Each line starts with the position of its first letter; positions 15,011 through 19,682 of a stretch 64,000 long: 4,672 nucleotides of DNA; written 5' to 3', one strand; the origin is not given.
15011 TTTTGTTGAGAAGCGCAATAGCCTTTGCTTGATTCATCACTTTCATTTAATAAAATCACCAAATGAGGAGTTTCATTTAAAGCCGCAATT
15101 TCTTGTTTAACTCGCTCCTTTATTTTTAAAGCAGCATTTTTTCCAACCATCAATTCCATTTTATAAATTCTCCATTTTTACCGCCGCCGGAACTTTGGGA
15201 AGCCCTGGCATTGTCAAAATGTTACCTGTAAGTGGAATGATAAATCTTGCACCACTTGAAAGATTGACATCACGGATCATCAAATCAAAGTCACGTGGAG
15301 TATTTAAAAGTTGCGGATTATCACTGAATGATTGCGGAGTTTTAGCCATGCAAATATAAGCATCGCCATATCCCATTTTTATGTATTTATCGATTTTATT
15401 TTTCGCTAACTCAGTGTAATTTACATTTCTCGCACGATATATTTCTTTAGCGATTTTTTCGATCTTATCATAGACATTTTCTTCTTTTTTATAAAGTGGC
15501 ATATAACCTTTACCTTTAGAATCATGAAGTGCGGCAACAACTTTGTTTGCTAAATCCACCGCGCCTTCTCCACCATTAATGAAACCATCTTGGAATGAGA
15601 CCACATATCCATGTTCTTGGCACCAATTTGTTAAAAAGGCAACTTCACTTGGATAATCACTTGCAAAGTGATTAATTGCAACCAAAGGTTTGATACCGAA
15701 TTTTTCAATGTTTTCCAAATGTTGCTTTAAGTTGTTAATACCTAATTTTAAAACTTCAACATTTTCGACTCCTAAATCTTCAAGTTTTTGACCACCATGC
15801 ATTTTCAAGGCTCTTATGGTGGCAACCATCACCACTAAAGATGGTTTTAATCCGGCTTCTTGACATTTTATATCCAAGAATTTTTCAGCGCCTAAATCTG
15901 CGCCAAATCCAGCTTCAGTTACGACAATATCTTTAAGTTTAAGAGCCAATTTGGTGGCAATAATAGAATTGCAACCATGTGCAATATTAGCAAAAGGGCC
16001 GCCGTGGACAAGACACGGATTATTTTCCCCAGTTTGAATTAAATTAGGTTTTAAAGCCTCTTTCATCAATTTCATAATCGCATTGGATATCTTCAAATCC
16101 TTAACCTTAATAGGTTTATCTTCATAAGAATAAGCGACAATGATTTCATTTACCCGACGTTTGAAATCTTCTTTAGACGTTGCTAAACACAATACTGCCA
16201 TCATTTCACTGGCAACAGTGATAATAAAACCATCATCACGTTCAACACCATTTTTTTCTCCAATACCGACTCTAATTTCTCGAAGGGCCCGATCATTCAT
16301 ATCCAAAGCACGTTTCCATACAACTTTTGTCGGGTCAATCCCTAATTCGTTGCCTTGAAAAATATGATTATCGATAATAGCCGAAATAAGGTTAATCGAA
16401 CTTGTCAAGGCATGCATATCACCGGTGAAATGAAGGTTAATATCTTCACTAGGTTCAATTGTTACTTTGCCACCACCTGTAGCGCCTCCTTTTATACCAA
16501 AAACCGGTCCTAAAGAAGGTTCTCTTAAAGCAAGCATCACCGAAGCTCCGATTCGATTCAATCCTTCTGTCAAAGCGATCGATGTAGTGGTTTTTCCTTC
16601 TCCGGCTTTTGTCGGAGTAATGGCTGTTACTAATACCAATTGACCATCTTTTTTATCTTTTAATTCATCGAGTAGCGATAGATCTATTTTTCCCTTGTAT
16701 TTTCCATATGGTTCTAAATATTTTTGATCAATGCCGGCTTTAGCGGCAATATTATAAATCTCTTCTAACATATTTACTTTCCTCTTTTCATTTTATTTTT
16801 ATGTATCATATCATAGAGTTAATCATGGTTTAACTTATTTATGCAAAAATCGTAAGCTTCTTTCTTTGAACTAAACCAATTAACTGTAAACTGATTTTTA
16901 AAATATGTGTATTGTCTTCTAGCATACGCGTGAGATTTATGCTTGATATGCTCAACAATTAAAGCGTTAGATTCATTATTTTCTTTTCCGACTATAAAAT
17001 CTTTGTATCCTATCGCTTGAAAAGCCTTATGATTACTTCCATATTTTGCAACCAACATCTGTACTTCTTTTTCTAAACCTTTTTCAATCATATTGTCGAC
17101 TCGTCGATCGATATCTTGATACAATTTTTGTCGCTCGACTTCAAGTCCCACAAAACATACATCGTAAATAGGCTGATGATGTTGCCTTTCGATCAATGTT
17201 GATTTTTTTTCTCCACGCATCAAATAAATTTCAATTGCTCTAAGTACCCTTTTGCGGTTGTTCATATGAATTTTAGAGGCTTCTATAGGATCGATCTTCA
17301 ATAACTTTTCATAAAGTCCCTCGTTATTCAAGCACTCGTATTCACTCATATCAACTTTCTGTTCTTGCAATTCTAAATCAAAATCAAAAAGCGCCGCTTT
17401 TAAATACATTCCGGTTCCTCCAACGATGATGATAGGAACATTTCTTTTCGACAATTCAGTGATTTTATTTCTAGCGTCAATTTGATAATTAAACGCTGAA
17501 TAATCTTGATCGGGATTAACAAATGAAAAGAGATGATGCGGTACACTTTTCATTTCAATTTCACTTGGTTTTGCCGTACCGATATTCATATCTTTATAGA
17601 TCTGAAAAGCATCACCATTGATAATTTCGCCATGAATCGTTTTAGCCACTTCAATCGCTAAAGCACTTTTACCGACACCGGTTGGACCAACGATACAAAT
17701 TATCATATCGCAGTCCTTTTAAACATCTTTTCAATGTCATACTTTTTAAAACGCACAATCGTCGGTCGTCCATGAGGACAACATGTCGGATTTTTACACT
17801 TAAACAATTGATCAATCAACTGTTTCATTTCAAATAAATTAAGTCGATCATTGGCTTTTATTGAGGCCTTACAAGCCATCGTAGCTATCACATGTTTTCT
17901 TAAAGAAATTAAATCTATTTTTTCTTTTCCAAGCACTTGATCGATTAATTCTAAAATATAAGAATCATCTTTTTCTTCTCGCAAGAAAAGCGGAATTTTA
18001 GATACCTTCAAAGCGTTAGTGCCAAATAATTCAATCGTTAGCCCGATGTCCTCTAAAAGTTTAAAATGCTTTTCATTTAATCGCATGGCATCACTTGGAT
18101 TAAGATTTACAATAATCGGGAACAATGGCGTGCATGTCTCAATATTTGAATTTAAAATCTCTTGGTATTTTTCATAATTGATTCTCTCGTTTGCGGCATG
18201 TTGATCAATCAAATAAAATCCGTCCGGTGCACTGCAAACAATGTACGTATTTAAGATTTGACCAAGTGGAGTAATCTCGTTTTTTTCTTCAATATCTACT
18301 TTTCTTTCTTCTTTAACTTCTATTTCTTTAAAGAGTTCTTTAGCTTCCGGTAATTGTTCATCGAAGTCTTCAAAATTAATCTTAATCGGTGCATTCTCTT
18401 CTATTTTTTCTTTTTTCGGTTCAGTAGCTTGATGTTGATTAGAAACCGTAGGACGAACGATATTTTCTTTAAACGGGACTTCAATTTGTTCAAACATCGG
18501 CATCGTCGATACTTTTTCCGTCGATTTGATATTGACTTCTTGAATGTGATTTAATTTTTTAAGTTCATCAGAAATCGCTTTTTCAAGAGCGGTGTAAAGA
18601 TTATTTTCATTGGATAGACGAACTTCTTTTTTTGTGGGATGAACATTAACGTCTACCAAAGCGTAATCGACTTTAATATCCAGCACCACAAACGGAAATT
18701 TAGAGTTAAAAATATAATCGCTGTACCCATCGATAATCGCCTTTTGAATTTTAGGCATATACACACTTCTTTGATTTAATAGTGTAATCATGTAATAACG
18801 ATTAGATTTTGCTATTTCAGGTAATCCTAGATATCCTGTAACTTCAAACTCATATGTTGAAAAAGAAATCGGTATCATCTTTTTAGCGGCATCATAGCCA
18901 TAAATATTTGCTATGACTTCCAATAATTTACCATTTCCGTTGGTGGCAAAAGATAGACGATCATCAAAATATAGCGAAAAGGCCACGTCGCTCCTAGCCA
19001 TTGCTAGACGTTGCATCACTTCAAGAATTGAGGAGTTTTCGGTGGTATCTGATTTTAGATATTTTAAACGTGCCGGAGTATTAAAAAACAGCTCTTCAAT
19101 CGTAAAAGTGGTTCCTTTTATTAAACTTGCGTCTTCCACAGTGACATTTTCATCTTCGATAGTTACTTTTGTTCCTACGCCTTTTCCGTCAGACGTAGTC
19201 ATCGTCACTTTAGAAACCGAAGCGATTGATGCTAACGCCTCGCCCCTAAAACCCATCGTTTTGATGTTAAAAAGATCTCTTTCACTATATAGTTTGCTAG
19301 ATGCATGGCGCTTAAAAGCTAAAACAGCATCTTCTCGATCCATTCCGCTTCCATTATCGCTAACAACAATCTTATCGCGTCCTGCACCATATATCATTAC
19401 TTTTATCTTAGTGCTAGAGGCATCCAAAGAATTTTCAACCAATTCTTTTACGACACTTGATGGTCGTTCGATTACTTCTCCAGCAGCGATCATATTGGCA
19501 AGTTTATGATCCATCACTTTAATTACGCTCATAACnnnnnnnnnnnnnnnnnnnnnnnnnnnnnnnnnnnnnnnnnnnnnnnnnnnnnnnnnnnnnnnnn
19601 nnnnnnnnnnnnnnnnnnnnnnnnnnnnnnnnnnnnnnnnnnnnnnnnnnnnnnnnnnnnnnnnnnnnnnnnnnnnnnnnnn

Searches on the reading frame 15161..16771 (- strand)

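Call 58: search_protein_families(library=pfam, proteins=[window:15161-16771:-], max_evalue=0.00001)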
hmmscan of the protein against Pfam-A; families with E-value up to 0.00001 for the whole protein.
window:15161-16771:- (536 aa): 1 family
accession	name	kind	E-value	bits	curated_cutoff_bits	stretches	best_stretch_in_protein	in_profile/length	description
PF01268.25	FTHFS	-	8.3e-235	780.7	27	1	2-534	12-545/556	Formate--tetrahydrofolate ligase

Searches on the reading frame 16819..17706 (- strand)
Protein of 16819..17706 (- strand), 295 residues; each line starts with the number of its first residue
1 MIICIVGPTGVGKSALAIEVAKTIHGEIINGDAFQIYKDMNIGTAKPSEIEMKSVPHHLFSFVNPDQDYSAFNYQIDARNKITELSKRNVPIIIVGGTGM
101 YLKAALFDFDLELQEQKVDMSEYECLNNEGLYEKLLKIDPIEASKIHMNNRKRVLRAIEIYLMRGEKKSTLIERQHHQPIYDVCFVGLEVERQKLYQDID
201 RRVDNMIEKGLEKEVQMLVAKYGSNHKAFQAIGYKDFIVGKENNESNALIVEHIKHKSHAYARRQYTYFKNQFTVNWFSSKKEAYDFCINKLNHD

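Call 59: search_protein_families(library=pfam, proteins=[window:16819-17706:-], max_evalue=0.00001)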
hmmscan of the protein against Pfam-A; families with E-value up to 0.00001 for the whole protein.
window:16819-17706:- (295 aa): 2 families
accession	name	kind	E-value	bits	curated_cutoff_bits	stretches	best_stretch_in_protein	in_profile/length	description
PF01715.23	IPPT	-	8.6e-70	235.6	23.6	1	35-272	1-243/243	IPP transferase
PF01745.22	IPT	-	1.9e-07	31.2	20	1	3-55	4-56/233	Isopentenyl transferase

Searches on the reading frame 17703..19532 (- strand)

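Call 59: search_protein_families(library=pfam, proteins=[window:17703-19532:-], max_evalue=0.00001)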
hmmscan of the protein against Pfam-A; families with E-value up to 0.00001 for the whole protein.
window:17703-19532:- (609 aa): 4 families
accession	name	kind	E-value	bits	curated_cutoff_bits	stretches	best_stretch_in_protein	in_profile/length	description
PF08676.16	MutL_C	-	1.3e-33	116.1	25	1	423-564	1-142/142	MutL C terminal dimerisation domain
PF01119.25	DNA_mis_repair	-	5.2e-33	113.6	26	1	207-324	1-118/119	DNA mismatch repair protein, C-terminal domain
PF13589.12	HATPase_c_3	-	6e-15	55.9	25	1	25-142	4-120/137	Histidine kinase-, DNA gyrase B-, and HSP90-like ATPase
PF02518.31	HATPase_c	-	1.8e-07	32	26.4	1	22-125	4-105/111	Histidine kinase-, DNA gyrase B-, and HSP90-like ATPase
